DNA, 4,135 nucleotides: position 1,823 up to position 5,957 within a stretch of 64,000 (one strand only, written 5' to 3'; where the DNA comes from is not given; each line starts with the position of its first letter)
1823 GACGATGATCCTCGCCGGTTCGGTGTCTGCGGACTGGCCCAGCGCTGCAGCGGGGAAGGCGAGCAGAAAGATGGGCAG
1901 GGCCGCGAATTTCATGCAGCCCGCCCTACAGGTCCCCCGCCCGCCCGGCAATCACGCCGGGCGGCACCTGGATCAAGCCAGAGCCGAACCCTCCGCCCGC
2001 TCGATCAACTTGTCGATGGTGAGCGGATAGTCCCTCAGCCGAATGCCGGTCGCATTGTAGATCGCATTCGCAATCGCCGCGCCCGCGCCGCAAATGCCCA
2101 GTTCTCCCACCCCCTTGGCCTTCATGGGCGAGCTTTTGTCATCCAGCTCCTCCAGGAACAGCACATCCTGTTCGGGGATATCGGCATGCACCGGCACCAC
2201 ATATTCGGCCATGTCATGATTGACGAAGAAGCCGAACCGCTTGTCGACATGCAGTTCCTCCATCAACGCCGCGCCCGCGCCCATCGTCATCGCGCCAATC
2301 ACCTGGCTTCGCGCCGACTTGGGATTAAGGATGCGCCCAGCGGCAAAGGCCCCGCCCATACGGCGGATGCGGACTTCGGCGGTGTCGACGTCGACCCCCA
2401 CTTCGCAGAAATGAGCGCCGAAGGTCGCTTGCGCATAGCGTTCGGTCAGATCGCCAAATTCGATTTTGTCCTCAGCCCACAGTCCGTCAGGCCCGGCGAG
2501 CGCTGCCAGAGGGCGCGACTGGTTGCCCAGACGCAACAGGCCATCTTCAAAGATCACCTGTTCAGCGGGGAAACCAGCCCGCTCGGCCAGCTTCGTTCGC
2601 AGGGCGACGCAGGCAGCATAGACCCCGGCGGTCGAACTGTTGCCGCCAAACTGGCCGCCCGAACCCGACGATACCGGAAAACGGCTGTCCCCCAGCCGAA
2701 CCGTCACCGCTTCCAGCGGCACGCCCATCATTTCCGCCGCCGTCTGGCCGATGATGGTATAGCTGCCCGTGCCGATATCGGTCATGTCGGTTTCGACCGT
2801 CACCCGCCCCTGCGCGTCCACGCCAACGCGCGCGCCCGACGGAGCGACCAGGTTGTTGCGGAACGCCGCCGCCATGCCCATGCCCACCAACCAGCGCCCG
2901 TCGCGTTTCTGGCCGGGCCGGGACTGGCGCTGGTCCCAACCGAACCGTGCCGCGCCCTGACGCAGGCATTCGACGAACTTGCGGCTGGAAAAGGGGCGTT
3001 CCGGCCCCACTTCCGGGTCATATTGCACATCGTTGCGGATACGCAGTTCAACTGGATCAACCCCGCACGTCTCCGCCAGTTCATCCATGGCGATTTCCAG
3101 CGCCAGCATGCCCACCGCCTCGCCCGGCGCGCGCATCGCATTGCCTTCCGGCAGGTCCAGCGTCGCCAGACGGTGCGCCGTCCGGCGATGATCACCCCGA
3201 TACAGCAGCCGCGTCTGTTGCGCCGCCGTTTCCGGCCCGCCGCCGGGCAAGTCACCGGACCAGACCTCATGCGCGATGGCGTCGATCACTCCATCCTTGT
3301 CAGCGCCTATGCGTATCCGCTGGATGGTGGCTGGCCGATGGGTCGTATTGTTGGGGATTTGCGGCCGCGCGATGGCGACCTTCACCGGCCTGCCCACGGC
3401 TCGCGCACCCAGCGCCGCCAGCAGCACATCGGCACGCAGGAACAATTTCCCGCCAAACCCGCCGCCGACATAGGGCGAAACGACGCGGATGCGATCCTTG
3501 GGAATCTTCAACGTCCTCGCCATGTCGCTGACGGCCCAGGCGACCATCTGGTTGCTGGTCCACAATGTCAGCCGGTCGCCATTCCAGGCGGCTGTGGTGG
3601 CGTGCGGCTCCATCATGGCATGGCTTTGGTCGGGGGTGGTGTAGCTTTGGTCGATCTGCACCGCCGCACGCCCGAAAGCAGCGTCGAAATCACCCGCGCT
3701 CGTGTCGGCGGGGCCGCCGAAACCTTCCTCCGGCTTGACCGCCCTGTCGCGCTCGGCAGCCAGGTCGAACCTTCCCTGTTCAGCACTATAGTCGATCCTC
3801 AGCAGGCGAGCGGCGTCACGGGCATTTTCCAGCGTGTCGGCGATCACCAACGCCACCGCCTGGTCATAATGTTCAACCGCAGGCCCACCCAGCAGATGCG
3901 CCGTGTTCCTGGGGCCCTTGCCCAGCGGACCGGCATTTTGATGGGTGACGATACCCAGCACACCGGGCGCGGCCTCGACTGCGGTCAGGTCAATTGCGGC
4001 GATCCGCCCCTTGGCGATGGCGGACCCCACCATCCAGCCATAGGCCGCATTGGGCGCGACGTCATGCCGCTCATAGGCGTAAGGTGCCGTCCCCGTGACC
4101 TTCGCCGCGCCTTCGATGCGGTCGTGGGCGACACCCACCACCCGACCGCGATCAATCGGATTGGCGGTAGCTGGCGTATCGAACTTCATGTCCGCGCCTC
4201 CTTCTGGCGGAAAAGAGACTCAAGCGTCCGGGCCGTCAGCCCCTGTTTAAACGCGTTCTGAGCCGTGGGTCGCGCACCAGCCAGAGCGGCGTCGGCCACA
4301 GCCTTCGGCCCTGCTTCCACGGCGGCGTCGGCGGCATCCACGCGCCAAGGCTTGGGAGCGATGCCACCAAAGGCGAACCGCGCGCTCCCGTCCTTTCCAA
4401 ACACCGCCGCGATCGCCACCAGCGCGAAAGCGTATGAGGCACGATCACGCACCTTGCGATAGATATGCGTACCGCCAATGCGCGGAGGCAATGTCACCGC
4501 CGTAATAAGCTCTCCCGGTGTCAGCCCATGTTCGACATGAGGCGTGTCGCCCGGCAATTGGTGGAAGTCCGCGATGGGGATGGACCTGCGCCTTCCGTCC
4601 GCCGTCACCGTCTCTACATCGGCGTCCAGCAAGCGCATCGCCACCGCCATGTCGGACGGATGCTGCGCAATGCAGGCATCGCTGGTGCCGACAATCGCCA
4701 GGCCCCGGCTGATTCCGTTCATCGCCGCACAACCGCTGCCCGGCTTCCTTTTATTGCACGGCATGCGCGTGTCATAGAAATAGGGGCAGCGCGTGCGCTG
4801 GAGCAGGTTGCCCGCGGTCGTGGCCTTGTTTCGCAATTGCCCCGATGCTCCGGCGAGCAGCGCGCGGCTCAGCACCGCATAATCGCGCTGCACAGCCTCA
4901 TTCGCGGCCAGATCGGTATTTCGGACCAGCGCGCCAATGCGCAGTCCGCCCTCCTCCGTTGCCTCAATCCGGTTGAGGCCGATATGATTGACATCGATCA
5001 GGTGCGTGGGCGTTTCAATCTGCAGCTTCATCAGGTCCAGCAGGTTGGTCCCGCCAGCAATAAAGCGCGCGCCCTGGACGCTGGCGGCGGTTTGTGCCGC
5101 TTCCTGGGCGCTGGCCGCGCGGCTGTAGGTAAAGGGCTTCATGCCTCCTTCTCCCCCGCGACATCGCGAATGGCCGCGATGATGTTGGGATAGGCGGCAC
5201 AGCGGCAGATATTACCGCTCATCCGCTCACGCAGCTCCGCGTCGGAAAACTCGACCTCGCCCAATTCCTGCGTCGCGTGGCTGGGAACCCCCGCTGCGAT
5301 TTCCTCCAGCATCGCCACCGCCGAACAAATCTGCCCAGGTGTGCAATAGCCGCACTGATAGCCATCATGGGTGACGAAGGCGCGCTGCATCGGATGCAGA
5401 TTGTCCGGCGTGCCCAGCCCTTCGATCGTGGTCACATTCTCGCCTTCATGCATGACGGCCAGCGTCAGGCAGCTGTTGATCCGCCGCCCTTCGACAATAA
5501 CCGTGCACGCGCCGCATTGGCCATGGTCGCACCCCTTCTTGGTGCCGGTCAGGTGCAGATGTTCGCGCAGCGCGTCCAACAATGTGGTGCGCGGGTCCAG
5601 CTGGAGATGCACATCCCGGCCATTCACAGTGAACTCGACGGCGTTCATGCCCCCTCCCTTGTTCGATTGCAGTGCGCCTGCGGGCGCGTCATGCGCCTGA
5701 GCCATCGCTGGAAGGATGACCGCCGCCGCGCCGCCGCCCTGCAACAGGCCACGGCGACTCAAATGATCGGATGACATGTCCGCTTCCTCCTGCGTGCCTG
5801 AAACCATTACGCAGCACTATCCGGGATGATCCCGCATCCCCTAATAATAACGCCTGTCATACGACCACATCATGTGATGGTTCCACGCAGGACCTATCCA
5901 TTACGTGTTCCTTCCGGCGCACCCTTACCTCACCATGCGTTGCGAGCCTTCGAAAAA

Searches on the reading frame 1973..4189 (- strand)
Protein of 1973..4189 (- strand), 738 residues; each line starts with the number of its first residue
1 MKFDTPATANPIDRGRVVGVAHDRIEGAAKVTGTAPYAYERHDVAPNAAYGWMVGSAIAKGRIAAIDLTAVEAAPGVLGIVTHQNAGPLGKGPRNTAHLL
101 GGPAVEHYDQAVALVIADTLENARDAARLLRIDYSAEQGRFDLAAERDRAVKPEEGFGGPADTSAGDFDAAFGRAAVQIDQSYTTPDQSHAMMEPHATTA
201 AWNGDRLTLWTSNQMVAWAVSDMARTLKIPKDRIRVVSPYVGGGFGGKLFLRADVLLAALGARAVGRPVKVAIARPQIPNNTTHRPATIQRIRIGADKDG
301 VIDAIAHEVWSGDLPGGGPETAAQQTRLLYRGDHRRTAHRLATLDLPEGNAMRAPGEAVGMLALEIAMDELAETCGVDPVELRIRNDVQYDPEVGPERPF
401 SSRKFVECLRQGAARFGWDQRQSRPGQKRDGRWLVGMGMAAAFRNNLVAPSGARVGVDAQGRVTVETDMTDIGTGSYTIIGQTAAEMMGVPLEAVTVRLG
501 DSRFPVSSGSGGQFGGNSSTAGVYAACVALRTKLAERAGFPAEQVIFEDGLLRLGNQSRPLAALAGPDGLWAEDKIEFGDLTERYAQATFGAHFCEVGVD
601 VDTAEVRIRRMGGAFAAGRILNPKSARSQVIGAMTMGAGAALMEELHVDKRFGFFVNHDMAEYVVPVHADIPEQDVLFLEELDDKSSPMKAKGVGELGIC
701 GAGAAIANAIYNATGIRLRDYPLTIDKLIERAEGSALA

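Call 11: search_protein_families(library=pfam, proteins=[window:1973-4189:-], max_evalue=0.00001)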
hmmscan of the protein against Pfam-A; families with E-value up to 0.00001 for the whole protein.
window:1973-4189:- (738 aa): 3 families
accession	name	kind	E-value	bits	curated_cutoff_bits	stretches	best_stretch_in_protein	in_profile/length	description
PF02738.23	MoCoBD_1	-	6.7e-58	196.1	27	1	163-386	13-243/244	Molybdopterin cofactor-binding domain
PF20256.3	MoCoBD_2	-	3.4e-53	181.4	27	1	412-672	2-283/283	Molybdopterin cofactor-binding domain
PF01315.27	Ald_Xan_dh_C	-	2e-20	73.6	31.3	1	36-137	3-109/110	Aldehyde oxidase and xanthine dehydrogenase, a/b hammerhead domain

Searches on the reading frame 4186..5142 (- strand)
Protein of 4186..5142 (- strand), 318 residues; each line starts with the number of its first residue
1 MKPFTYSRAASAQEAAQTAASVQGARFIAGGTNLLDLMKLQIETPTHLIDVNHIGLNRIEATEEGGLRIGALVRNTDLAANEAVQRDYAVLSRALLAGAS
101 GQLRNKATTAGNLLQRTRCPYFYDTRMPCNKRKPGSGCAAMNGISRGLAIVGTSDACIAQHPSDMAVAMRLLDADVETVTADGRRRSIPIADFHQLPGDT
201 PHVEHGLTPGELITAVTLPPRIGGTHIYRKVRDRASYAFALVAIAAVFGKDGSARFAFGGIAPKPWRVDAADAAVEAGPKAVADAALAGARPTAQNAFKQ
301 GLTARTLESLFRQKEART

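Call 11: search_protein_families(library=pfam, proteins=[window:4186-5142:-], max_evalue=0.00001)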
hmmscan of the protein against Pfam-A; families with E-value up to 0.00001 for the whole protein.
window:4186-5142:- (318 aa): 1 family
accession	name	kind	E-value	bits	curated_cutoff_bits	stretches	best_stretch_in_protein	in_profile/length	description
PF00941.27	FAD_binding_5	-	3.1e-45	154.5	27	1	3-219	2-168/170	FAD binding domain in molybdopterin dehydrogenase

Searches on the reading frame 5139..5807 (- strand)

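Call 11: search_protein_families(library=pfam, proteins=[window:5139-5807:-], max_evalue=0.00001)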
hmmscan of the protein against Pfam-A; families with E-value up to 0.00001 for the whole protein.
window:5139-5807:- (222 aa): 2 families
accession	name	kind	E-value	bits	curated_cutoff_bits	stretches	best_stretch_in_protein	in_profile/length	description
PF01799.25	Fer2_2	-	4.7e-28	97.6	30.3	1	127-214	1-75/75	[2Fe-2S] binding domain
PF00111.32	Fer2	-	7.1e-11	42.3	21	1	59-113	1-55/77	2Fe-2S iron-sulfur cluster binding domain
